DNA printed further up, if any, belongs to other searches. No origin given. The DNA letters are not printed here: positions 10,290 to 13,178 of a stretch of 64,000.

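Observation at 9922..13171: Translationally coupled trio: 48-aa ORF, HerA/FtsK-like ATPase with wHTH and nuclease-like C-terminus, and a LigT-type 2H phosphoesterase. Candidate undescribed nucleic-acid-targeting module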

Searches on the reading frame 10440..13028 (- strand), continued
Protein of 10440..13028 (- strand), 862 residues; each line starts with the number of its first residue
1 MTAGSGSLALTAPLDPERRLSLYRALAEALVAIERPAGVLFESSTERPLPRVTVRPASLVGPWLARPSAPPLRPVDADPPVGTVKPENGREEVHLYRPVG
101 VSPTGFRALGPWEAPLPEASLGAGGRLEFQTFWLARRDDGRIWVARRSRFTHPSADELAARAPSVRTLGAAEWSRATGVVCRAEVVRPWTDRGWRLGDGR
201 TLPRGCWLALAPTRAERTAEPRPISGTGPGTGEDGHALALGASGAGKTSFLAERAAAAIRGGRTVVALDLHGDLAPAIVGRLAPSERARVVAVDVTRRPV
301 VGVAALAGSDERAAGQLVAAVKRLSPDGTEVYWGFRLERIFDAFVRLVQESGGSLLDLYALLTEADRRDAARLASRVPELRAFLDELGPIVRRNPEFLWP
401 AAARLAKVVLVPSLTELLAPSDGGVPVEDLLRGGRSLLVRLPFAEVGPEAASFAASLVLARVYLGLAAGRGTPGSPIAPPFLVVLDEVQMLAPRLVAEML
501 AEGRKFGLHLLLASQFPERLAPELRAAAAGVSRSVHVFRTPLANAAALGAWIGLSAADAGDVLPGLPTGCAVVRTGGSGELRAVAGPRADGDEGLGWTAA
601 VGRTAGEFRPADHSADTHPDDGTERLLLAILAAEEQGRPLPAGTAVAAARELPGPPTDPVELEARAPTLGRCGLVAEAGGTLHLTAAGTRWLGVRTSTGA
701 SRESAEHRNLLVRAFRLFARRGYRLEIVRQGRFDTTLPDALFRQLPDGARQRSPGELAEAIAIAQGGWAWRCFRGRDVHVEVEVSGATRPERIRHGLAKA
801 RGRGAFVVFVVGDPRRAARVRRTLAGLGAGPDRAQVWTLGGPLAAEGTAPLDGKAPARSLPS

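Call 24: search_protein_families(library=pfam, proteins=[P0218, P0226, P0229, P0230, P0232, P0235, P0237, P0245, P0240, P0187], max_evalue=0.01)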
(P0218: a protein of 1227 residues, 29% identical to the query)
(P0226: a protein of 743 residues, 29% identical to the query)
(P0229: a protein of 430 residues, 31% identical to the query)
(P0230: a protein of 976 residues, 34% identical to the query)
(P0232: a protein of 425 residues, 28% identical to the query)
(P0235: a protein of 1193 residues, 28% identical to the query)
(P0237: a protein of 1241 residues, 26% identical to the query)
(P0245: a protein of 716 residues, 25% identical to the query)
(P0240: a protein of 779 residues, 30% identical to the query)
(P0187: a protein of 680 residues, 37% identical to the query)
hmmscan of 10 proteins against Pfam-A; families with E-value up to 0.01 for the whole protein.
P0218 (1227 aa): 15 families
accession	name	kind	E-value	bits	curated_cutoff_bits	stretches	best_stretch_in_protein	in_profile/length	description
PF10412.15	TrwB_AAD_bind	-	1.2e-18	67.7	20.5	1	413-735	8-318/387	Type IV secretion-system coupling protein DNA-binding domain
PF12696.13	TraG-D_C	-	8.8e-13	48.7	22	2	665-732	1-70/126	TraM recognition site of TraD and TraG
PF01935.23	DUF87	-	1.3e-08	35.7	23.2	1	410-461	12-65/220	Helicase HerA, central domain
PF13191.12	AAA_16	-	2.6e-07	31.7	32.6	1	417-482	21-88/167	AAA ATPase domain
PF13401.12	AAA_22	-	2.6e-07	31.4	27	0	421-449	6-34/130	AAA domain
PF02534.20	T4SS-DNA_transf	-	5.5e-07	29.2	20.1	1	653-735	289-377/468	Type IV secretory system Conjugative DNA transfer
PF25199.1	nSTAND_NTPase5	-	2.1e-05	24.8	34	1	414-501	35-124/145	Novel STAND NTPase 5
PF13555.12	AAA_29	-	9.2e-05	22.6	27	0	421-437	22-39/61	P-loop containing region of AAA domain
PF01580.24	FtsK_SpoIIIE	-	0.0003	20.7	24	0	408-442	27-61/221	FtsK/SpoIIIE family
PF03308.22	MeaB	-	0.00042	19.8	23.1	0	425-454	38-67/273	Methylmalonyl Co-A mutase-associated GTPase MeaB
PF03193.22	RsgA_GTPase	-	0.00064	20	30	0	414-443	100-129/174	RsgA GTPase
PF00005.33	ABC_tran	-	0.00067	20.7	25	0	422-457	13-46/137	ABC transporter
PF20703.3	nSTAND1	-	0.0018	18.4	27.1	0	421-446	34-59/379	Novel STAND NTPase 1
PF05872.18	HerA_C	-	0.0053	15.9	22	0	408-461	9-62/502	Helicase HerA-like C-terminal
PF20720.3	nSTAND3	-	0.0062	16.7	27.2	0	422-454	19-51/155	Novel STAND NTPase 3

P0226 (743 aa): 11 families
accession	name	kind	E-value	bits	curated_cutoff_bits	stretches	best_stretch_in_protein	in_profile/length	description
PF01935.23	DUF87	-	9.4e-06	26.3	23.2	1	200-284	23-103/220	Helicase HerA, central domain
PF25199.1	nSTAND_NTPase5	-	2.9e-05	24.4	34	1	197-243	38-85/145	Novel STAND NTPase 5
PF12846.13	AAA_10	-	0.00011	21.8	27.5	1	192-305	12-128/362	AAA-like domain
PF13604.12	AAA_30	-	0.0013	19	27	0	201-243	19-61/191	AAA domain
PF13401.12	AAA_22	-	0.0014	19.3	27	0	200-249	5-55/130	AAA domain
PF03193.22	RsgA_GTPase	-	0.0014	18.9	30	0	188-221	94-127/174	RsgA GTPase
PF04665.18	Pox_A32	-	0.0014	18.6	22.8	0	201-241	14-54/242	Poxvirus A32 protein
PF12696.13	TraG-D_C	-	0.0017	18.8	22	1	445-515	3-79/126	TraM recognition site of TraD and TraG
PF10412.15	TrwB_AAD_bind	-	0.003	16.9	20.5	0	198-247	13-62/387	Type IV secretion-system coupling protein DNA-binding domain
PF01656.29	CbiA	-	0.0046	17.4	25.4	0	203-714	2-84/125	CobQ/CobB/MinD/ParA nucleotide binding domain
PF20720.3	nSTAND3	-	0.0057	16.8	27.2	0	198-243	14-60/155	Novel STAND NTPase 3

P0229 (430 aa): 8 families
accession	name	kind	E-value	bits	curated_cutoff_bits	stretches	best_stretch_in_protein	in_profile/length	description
PF13191.12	AAA_16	-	2.1e-08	35.3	32.6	1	19-87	17-87/167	AAA ATPase domain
PF10412.15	TrwB_AAD_bind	-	3.7e-07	29.8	20.5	1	26-337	15-312/387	Type IV secretion-system coupling protein DNA-binding domain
PF13401.12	AAA_22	-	7.2e-07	30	27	1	25-73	4-53/130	AAA domain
PF25199.1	nSTAND_NTPase5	-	9.3e-06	26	34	1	19-77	34-93/145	Novel STAND NTPase 5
PF01935.23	DUF87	-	1.5e-05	25.7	23.2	1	26-65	23-63/220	Helicase HerA, central domain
PF13604.12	AAA_30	-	8.8e-05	22.7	27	0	27-71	19-63/191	AAA domain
PF01580.24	FtsK_SpoIIIE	-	0.00026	20.9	24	1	9-48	22-61/221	FtsK/SpoIIIE family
PF05872.18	HerA_C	-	0.006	15.7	22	1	17-65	12-60/502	Helicase HerA-like C-terminal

P0230 (976 aa): 6 families
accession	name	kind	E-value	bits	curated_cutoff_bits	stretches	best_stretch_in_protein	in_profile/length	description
PF10412.15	TrwB_AAD_bind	-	2.9e-12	46.6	20.5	1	398-517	15-129/387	Type IV secretion-system coupling protein DNA-binding domain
PF02534.20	T4SS-DNA_transf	-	3.6e-06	26.5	20.1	1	393-464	39-107/468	Type IV secretory system Conjugative DNA transfer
PF12696.13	TraG-D_C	-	1.5e-05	25.3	22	1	644-709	2-70/126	TraM recognition site of TraD and TraG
PF01935.23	DUF87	-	3.2e-05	24.6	23.2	1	399-460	24-82/220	Helicase HerA, central domain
PF25199.1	nSTAND_NTPase5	-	7.1e-05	23.1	34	1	393-461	36-106/145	Novel STAND NTPase 5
PF01580.24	FtsK_SpoIIIE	-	0.0051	16.7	24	0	384-421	39-62/221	FtsK/SpoIIIE family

P0232 (425 aa): 18 families
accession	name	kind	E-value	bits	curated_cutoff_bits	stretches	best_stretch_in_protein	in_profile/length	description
PF10412.15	TrwB_AAD_bind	-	7.1e-12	45.3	20.5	1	24-336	12-311/387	Type IV secretion-system coupling protein DNA-binding domain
PF01935.23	DUF87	-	6e-06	27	23.2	1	27-76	23-69/220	Helicase HerA, central domain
PF25199.1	nSTAND_NTPase5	-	5.8e-05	23.4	34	1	18-93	31-109/145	Novel STAND NTPase 5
PF13555.12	AAA_29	-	6.9e-05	23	27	1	17-47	13-42/61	P-loop containing region of AAA domain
PF00270.35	DEAD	-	0.00013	22.2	26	1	26-81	13-70/167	DEAD/DEAH box helicase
PF13401.12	AAA_22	-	0.00014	22.6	27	1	26-72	4-51/130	AAA domain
PF03308.22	MeaB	-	0.00014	21.5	23.1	1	22-63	28-71/273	Methylmalonyl Co-A mutase-associated GTPase MeaB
PF02534.20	T4SS-DNA_transf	-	0.00022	20.7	20.1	1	28-317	45-346/468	Type IV secretory system Conjugative DNA transfer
PF01580.24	FtsK_SpoIIIE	-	0.00069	19.6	24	1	28-49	40-61/221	FtsK/SpoIIIE family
PF13191.12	AAA_16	-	0.00089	20.2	32.6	0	21-48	18-45/167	AAA ATPase domain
PF00437.27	T2SSE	-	0.0024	17.1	24.9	1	24-48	139-163/370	Type II/IV secretion system protein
PF12846.13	AAA_10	-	0.0026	17.3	27.5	1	26-173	20-163/362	AAA-like domain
PF04851.21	ResIII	-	0.004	17.5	22.5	0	19-122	15-114/164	Type III restriction enzyme, res subunit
PF20720.3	nSTAND3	-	0.0045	17.1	27.2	0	25-75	15-61/155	Novel STAND NTPase 3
PF12696.13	TraG-D_C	-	0.0046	17.3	22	0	277-337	3-66/126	TraM recognition site of TraD and TraG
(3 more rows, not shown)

P0235 (1193 aa): 25 families
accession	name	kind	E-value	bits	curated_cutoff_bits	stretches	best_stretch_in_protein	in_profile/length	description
PF10412.15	TrwB_AAD_bind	-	1.4e-18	67.4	20.5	2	573-699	7-128/387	Type IV secretion-system coupling protein DNA-binding domain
PF12696.13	TraG-D_C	-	5.8e-09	36.4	22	1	826-893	1-70/126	TraM recognition site of TraD and TraG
PF13191.12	AAA_16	-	1.2e-07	32.9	32.6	0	135-173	21-58/167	AAA ATPase domain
PF25199.1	nSTAND_NTPase5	-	1.2e-07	32.1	34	1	575-659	35-121/145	Novel STAND NTPase 5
PF01580.24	FtsK_SpoIIIE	-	1.7e-07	31.4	24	0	121-160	22-61/221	FtsK/SpoIIIE family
PF04851.21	ResIII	-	1.9e-07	31.6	22.5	1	135-183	20-70/164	Type III restriction enzyme, res subunit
PF01935.23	DUF87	-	5.5e-07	30.3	23.2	1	569-651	10-89/220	Helicase HerA, central domain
PF13401.12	AAA_22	-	1.7e-06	28.8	27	0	580-602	4-26/130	AAA domain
PF00270.35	DEAD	-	0.00015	22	26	0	137-181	13-60/167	DEAD/DEAH box helicase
PF24389.1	ORC-CDC6-like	-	0.00015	21.1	27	0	136-155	30-49/571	ORC-CDC6-like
PF13555.12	AAA_29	-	0.00025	21.2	27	0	583-598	24-39/61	P-loop containing region of AAA domain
PF00005.33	ABC_tran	-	0.00033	21.7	25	0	580-602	10-31/137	ABC transporter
PF20720.3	nSTAND3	-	0.00042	20.5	27.2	0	137-182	16-60/155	Novel STAND NTPase 3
PF02492.25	cobW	-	0.00058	19.9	20.7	1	142-175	4-36/180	CobW/HypB/UreG, nucleotide-binding domain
PF20703.3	nSTAND1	-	0.00067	19.8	27.1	0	578-607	29-59/379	Novel STAND NTPase 1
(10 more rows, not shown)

P0237 (1241 aa): 8 families
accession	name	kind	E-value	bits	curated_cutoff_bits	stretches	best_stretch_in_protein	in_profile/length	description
PF10412.15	TrwB_AAD_bind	-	1.4e-13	51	20.5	1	599-929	4-325/387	Type IV secretion-system coupling protein DNA-binding domain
PF12696.13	TraG-D_C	-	6.3e-09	36.3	22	1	855-933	1-85/126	TraM recognition site of TraD and TraG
PF13814.12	Replic_Relax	-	4.9e-06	27.2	25.3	1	1105-1180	94-174/191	Replication-relaxation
PF01935.23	DUF87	-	5.5e-06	27.1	23.2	1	590-652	3-66/220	Helicase HerA, central domain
PF02534.20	T4SS-DNA_transf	-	8.2e-06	25.4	20.1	1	832-934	280-389/468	Type IV secretory system Conjugative DNA transfer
PF13191.12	AAA_16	-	3.3e-05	24.9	32.6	0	611-657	25-66/167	AAA ATPase domain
PF13401.12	AAA_22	-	3.4e-05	24.6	27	0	610-647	5-42/130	AAA domain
PF03193.22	RsgA_GTPase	-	0.00049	20.4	30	1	598-636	94-132/174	RsgA GTPase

P0245 (716 aa): 7 families
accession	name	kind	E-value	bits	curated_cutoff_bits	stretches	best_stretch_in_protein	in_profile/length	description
PF10412.15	TrwB_AAD_bind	-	1e-11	44.8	20.5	2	266-343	226-310/387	Type IV secretion-system coupling protein DNA-binding domain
PF01935.23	DUF87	-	8.6e-09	36.2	23.2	1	28-71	19-63/220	Helicase HerA, central domain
PF12696.13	TraG-D_C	-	1.5e-07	31.8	22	1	284-354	2-78/126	TraM recognition site of TraD and TraG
PF25199.1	nSTAND_NTPase5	-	7.1e-07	29.6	34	1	25-92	34-103/145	Novel STAND NTPase 5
PF00270.35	DEAD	-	2e-05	24.8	26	1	34-81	16-66/167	DEAD/DEAH box helicase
PF13401.12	AAA_22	-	2.7e-05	24.9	27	0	33-71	6-45/130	AAA domain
PF20720.3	nSTAND3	-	0.0049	17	27.2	0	32-92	17-72/155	Novel STAND NTPase 3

P0240 (779 aa): 5 families
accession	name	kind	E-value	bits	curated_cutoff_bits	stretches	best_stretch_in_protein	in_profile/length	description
PF25199.1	nSTAND_NTPase5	-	1.5e-06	28.5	34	1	365-443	34-114/145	Novel STAND NTPase 5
PF10412.15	TrwB_AAD_bind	-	1.5e-06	27.8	20.5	1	597-683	219-310/387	Type IV secretion-system coupling protein DNA-binding domain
PF12696.13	TraG-D_C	-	1e-05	25.9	22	1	625-684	3-67/126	TraM recognition site of TraD and TraG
PF01935.23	DUF87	-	0.0021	18.6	23.2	1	372-448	23-94/220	Helicase HerA, central domain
PF02534.20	T4SS-DNA_transf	-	0.0057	16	20.1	0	627-664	307-345/468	Type IV secretory system Conjugative DNA transfer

P0187 (680 aa): 5 families
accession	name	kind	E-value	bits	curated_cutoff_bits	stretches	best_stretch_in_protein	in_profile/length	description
PF10412.15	TrwB_AAD_bind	-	1.2e-09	38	20.5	1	60-101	15-56/387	Type IV secretion-system coupling protein DNA-binding domain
PF01935.23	DUF87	-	2.1e-09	38.2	23.2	1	60-234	23-161/220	Helicase HerA, central domain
PF13401.12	AAA_22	-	6e-05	23.8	27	0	298-346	76-122/130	AAA domain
PF25199.1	nSTAND_NTPase5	-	0.00057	20.2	34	1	54-119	35-101/145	Novel STAND NTPase 5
PF12696.13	TraG-D_C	-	0.0014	19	22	1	314-360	3-50/126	TraM recognition site of TraD and TraG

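Call 26: predict_structure(alignment_id=A1)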
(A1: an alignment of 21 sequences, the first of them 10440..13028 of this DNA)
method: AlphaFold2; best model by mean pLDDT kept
length: 862 residues; sequences in the alignment: 21
mean_pLDDT: 78.3   pTM: 0.59
mean pLDDT of the five models: 78.3, 75.6, 73.9, 73.6, 70.1
residues with pLDDT >= 90: 170; 70-90: 506; 50-70: 123; < 50: 63
segments of 3 or more residues with pLDDT < 50: 101-114, 225-232, 326-330, 614-619, 730-735, 843-862
pLDDT, mean of each block of 10 residues (from residue 1): 69 86 92 89 85 89 79 61 60 84 33 55 84 85 92 86 83 79 77 77 88 88 52 73 87 91 93 92 90 92 76 66 52 66 82 83 81 77 81 75 81 88 85 93 85 90 79 56 92 88 85 90 86 86 89 82 76 73 64 77 89 46 87 86 90 78 83 82 82 63 74 85 72 54 74 75 83 87 69 87 88 87 91 87 38 31 32
secondary structure, 60 per line:
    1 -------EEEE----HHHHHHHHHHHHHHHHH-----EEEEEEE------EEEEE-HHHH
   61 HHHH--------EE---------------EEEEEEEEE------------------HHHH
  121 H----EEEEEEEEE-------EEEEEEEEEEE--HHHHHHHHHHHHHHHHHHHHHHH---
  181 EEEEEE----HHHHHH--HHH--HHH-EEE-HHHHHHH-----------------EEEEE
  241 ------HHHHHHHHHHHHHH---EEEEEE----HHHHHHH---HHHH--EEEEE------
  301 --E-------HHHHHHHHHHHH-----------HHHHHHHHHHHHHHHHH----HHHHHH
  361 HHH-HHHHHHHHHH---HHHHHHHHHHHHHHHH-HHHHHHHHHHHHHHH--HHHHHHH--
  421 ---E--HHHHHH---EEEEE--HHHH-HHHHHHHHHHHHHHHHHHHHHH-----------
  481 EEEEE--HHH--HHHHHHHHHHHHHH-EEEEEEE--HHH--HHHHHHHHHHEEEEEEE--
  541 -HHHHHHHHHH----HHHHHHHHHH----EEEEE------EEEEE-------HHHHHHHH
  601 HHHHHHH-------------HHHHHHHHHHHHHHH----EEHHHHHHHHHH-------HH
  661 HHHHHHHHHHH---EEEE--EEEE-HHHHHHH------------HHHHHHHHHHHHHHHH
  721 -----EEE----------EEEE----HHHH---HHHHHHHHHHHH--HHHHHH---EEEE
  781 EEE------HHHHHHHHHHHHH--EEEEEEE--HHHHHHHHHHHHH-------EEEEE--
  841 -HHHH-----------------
elements in order (helices of 4 or more, strands of 3 or more residues): E8-11 H16-32 E38-44 E51-55 H57-64 E90-98 H117-121 E126-134 E142-152 H155-177 E181-186 H191-196 E208-210 H212-218 E236-240 H247-260 E264-269 H274-280 H284-287 E290-294 H311-322 H334-350 H355-363 H365-374 H378-393 H395-409 H412-418 H427-432 E436-440 H443-446 H448-469 E481-485 H493-506 E508-514 H522-531 E532-538 H542-551 H556-565 E570-574 E581-585 H593-607 H621-635 H642-651 H659-671 E675-678 E681-684 H686-692 H705-720 E726-728 E739-742 H747-750 H754-765 H768-773 E777-783 H790-802 E805-811 H814-826 E834-838 H842-845

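Call 29: fold_search(model_id=the predicted structure, library=pdb)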
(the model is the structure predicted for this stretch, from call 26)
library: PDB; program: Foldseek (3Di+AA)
matches with E <= 10: 648; with E <= 0.001: 65
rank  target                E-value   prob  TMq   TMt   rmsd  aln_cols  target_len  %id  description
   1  1e9s_L                4.1e-10  1.00  0.32  0.60   4.9       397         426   17  Bacterial conjugative coupling protein TrwBdeltaN70. Unbound monoclinic form. (released 2001-02-06)
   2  1e9r_G                6.6e-10  1.00  0.33  0.64   4.0       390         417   17  Bacterial conjugative coupling protein TrwBdeltaN70. Trigonal form in complex with sulphate. (released 2001-02-06)
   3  1e9s_M                6.6e-10  1.00  0.32  0.61   5.2       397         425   17  Bacterial conjugative coupling protein TrwBdeltaN70. Unbound monoclinic form. (released 2001-02-06)
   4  1e9s_A                9.5e-10  1.00  0.32  0.60   4.9       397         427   17  Bacterial conjugative coupling protein TrwBdeltaN70. Unbound monoclinic form. (released 2001-02-06)
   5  1e9s_K                1.0e-09  1.00  0.32  0.61   4.9       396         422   17  Bacterial conjugative coupling protein TrwBdeltaN70. Unbound monoclinic form. (released 2001-02-06)
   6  1e9s_G                1.2e-09  1.00  0.31  0.59   5.1       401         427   17  Bacterial conjugative coupling protein TrwBdeltaN70. Unbound monoclinic form. (released 2001-02-06)
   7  1e9s_D                1.4e-09  1.00  0.30  0.59   5.0       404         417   16  Bacterial conjugative coupling protein TrwBdeltaN70. Unbound monoclinic form. (released 2001-02-06)
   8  1e9s_F                1.4e-09  1.00  0.32  0.61   4.9       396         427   17  Bacterial conjugative coupling protein TrwBdeltaN70. Unbound monoclinic form. (released 2001-02-06)
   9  1e9s_I                1.7e-09  1.00  0.31  0.59   5.0       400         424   16  Bacterial conjugative coupling protein TrwBdeltaN70. Unbound monoclinic form. (released 2001-02-06)
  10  1e9r_D                2.2e-09  1.00  0.32  0.62   4.8       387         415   16  Bacterial conjugative coupling protein TrwBdeltaN70. Trigonal form in complex with sulphate. (released 2001-02-06)
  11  1e9r_A                2.5e-09  1.00  0.32  0.62   4.8       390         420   16  Bacterial conjugative coupling protein TrwBdeltaN70. Trigonal form in complex with sulphate. (released 2001-02-06)
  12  1e9s_H                2.6e-09  1.00  0.31  0.59   5.0       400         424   16  Bacterial conjugative coupling protein TrwBdeltaN70. Unbound monoclinic form. (released 2001-02-06)
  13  1e9s_E                3.0e-09  1.00  0.32  0.60   4.9       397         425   17  Bacterial conjugative coupling protein TrwBdeltaN70. Unbound monoclinic form. (released 2001-02-06)
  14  1e9s_B                4.5e-09  1.00  0.32  0.61   4.8       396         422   17  Bacterial conjugative coupling protein TrwBdeltaN70. Unbound monoclinic form. (released 2001-02-06)
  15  1gki_F                6.5e-09  1.00  0.32  0.62   4.9       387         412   18  Plasmid coupling protein TrwB in complex with ADP and Mg2+. (released 2002-05-16)
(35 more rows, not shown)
